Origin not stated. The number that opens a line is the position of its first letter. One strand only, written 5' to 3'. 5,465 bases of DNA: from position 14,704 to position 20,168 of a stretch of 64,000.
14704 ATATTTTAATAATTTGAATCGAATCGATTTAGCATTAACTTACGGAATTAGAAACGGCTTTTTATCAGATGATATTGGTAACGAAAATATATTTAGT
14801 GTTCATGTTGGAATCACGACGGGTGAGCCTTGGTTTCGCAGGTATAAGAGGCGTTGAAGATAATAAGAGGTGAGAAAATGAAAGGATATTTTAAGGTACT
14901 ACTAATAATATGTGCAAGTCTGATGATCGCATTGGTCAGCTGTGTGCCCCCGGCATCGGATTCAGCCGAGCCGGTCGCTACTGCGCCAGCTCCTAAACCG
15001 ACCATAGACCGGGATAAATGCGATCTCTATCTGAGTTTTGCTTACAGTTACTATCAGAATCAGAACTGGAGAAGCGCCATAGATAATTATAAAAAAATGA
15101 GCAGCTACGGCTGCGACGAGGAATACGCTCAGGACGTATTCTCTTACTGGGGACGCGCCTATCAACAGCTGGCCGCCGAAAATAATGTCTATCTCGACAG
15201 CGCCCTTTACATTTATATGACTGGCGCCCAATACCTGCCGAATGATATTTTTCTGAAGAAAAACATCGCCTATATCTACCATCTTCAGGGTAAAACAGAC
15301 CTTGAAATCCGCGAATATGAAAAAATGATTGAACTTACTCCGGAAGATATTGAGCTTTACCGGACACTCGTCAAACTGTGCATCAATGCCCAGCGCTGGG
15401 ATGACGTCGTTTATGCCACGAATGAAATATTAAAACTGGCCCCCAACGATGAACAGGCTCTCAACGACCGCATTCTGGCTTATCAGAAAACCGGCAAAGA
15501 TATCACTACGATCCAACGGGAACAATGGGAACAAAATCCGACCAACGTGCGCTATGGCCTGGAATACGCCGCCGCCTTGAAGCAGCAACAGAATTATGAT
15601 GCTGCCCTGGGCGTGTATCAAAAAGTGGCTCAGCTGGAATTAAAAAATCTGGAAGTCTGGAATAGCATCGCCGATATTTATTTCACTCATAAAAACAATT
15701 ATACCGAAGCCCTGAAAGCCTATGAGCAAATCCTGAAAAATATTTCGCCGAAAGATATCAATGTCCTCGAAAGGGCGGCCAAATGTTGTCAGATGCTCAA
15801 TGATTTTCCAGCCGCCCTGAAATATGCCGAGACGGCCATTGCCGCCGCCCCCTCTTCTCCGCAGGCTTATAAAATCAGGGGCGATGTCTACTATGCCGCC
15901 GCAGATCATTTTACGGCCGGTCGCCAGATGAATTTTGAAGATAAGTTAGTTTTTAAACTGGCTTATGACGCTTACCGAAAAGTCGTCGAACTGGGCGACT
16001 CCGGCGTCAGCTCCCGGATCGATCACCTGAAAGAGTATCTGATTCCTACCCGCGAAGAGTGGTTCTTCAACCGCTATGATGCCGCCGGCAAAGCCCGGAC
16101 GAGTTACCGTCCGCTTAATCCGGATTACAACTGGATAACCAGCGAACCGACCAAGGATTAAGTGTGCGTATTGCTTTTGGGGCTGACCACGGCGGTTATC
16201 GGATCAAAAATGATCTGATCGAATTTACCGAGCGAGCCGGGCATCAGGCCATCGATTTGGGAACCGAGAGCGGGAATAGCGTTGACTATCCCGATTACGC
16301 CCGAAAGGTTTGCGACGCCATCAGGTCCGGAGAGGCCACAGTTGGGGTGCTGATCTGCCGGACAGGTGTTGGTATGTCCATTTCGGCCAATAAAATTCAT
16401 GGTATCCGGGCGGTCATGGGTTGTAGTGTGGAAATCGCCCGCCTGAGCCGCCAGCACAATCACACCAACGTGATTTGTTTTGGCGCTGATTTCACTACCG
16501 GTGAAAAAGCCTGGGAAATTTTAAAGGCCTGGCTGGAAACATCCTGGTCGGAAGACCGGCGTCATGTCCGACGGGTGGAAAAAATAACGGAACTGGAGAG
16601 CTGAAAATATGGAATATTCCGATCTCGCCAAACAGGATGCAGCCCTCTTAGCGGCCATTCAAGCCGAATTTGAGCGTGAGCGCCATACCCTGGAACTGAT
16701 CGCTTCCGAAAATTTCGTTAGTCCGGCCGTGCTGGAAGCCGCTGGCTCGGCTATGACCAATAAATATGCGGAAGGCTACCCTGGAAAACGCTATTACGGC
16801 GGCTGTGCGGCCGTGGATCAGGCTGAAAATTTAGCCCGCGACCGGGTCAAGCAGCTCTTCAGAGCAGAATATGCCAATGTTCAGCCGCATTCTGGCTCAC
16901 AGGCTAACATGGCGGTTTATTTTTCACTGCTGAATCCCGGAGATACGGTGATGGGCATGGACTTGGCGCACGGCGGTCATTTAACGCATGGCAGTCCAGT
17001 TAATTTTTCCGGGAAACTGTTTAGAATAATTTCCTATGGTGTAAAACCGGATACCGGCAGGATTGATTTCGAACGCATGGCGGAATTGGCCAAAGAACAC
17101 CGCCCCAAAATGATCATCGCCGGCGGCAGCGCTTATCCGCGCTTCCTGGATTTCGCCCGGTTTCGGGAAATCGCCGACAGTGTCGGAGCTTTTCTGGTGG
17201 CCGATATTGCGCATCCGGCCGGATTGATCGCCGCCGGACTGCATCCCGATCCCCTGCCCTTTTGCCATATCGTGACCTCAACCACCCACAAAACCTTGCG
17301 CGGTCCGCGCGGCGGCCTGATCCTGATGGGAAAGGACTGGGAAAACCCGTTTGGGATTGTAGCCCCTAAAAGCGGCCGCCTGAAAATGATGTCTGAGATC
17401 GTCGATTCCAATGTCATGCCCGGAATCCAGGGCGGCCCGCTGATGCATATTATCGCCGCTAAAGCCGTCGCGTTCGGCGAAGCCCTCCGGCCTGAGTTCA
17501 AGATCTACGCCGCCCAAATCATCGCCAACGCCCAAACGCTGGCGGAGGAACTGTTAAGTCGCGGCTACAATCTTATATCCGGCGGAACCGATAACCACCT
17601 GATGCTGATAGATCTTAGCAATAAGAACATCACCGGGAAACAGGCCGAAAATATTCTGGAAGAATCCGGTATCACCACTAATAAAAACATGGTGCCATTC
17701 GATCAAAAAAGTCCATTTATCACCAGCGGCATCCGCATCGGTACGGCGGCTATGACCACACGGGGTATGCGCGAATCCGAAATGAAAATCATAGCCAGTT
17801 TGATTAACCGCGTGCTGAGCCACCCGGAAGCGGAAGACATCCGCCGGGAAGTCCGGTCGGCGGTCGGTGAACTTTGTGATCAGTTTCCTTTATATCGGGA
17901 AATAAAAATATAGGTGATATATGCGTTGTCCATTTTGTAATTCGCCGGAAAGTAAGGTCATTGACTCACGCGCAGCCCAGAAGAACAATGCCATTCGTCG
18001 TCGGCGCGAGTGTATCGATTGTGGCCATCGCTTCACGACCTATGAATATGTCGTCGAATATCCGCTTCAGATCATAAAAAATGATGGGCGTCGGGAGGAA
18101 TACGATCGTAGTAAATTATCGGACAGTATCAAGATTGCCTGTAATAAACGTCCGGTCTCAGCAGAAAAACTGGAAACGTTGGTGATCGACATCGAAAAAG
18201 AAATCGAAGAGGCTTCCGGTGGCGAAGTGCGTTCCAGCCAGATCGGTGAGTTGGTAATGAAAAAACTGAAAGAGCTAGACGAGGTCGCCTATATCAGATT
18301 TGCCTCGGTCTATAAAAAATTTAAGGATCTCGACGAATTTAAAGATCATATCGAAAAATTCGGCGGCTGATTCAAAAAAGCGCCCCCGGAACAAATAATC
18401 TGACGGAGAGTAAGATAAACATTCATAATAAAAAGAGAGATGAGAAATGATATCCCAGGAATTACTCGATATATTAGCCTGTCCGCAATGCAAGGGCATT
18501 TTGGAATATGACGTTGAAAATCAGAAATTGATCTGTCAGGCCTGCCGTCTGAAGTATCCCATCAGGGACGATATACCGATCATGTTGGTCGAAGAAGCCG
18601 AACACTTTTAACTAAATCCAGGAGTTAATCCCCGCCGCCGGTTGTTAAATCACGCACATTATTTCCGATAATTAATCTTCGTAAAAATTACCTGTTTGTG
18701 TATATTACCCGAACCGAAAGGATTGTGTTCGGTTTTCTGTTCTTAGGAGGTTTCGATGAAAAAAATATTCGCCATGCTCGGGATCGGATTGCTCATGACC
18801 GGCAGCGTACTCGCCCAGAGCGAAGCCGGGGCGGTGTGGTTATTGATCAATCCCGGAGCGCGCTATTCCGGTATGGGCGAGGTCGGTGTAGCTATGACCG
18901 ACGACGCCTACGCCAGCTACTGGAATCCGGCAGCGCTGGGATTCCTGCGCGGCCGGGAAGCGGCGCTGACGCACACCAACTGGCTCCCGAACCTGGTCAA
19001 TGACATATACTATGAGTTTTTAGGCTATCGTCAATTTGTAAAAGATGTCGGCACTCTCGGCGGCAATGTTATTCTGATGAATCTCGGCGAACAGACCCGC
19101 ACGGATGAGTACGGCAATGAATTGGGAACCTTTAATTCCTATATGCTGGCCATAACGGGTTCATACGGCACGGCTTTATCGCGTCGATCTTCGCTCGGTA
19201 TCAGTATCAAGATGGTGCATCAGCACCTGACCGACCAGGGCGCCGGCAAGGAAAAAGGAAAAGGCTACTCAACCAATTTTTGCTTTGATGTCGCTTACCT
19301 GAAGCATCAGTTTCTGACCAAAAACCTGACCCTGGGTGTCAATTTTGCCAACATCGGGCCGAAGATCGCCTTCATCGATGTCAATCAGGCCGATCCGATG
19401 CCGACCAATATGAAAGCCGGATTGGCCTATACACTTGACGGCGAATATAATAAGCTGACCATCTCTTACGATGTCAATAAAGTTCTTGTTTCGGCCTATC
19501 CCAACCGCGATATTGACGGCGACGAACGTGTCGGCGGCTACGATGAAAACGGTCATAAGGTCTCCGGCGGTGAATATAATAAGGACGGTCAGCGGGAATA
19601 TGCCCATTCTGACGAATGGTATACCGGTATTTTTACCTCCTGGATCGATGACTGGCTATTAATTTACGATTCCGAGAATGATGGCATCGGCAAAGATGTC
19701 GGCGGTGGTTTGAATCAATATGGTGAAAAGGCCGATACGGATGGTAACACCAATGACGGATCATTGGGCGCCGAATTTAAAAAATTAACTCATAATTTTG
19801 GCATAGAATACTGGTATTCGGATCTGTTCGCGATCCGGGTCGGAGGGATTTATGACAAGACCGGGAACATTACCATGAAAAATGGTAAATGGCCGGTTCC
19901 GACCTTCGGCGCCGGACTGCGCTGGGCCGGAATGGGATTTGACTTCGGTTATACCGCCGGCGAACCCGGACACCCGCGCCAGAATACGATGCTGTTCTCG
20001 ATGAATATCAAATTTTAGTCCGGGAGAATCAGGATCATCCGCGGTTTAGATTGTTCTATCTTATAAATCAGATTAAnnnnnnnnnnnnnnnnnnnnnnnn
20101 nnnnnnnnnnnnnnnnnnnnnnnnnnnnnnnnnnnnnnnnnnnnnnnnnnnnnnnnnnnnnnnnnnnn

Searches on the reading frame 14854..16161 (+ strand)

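Call 70: search_protein_families(library=pfam, proteins=[window:14854-16161:+], max_evalue=0.001)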
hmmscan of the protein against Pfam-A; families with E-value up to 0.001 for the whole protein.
window:14854-16161:+ (435 aa): 14 families
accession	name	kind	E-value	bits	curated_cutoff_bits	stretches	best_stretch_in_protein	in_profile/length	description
PF13428.12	TPR_14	-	3.4e-15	55.5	23.5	0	306-343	5-42/44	Tetratricopeptide repeat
PF13432.12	TPR_16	-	1e-13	51.9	32.7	1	241-296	6-60/65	Tetratricopeptide repeat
PF14559.12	TPR_19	-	1.4e-11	45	25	1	281-341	5-64/68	Tetratricopeptide repeat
PF07719.23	TPR_2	-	1.7e-09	37.5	27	0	304-334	3-33/34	Tetratricopeptide repeat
PF13424.12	TPR_12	-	2.7e-09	37.5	30.1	1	267-333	4-76/77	Tetratricopeptide repeat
PF13371.12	TPR_9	-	2.9e-08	34.1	35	0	279-342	7-69/73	Tetratricopeptide repeat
PF23914.1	TPR_CcmH_CycH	-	5.1e-08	33.3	42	1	226-301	78-155/158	Cytochrome c-type biogenesis protein H TPR domain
PF13414.12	TPR_11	-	5.4e-06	26.4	26.8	0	241-277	3-39/42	TPR repeat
PF00515.34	TPR_1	-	8e-06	25.9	27.8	0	278-295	12-29/34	Tetratricopeptide repeat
PF13176.12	TPR_7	-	2.1e-05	24.7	27.9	0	241-264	8-31/36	Tetratricopeptide repeat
PF25058.1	ARM_TT21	-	2.9e-05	24.5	27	0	218-293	80-155/155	Tetratricopeptide repeat protein 21 ARM repeat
PF13431.12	TPR_17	-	4.4e-05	23.9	24.4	0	325-355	2-32/34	Tetratricopeptide repeat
PF09295.16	ChAPs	-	0.00019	21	20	1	241-353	178-285/395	ChAPs (Chs5p-Arf1p-binding proteins)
PF25064.1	ARM_TT21_5th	-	0.0006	20.5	27.8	0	272-339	7-75/117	TT21 fifth ARM repeats domain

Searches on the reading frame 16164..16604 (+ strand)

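Call 70: search_protein_families(library=pfam, proteins=[window:16164-16604:+], max_evalue=0.001)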
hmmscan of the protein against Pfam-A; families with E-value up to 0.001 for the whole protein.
window:16164-16604:+ (146 aa): 1 family
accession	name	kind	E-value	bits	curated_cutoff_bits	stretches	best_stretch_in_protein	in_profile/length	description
PF02502.23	LacAB_rpiB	-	1.1e-49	168.4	24.7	1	3-141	1-138/138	Ribose/Galactose Isomerase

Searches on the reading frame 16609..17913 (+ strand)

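Call 70: search_protein_families(library=pfam, proteins=[window:16609-17913:+], max_evalue=0.001)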
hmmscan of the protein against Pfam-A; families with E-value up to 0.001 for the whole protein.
window:16609-17913:+ (434 aa): 3 families
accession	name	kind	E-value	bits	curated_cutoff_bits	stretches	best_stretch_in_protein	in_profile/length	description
PF00464.25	SHMT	-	1.4e-168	561.1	27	1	6-399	1-399/399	Serine hydroxymethyltransferase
PF00155.27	Aminotran_1_2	-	2.1e-06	27.6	19.7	1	78-388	49-355/361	Aminotransferase class I and II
PF01212.27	Beta_elim_lyase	-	0.00029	20.7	27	0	48-169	13-132/288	Beta-eliminating lyase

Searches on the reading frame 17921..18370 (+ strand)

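Call 70: search_protein_families(library=pfam, proteins=[window:17921-18370:+], max_evalue=0.001)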
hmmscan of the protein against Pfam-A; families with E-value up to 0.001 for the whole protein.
window:17921-18370:+ (149 aa): 2 families
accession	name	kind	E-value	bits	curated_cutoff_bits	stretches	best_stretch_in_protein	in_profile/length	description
PF03477.21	ATP-cone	-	5.4e-22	78.6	25.8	1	50-136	2-87/88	ATP cone domain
PF22811.2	Zn_ribbon_NrdR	-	6.9e-22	77.6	27.2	1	1-42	1-42/42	Transcriptional repressor NrdR-like, N-terminal domain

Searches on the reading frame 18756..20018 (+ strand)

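Call 70: search_protein_families(library=pfam, proteins=[window:18756-20018:+], max_evalue=0.001)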
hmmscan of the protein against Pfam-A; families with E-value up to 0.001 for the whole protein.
window:18756-20018:+ (420 aa): 2 families
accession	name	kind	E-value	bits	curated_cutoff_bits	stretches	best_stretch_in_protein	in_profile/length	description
PF19572.5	PorV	-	4e-28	99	27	1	26-247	13-240/243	Type IX secretion system protein PorV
PF03687.19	UPF0164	-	5.1e-05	22.7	21.4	0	28-93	43-104/325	Uncharacterised protein family (UPF0164)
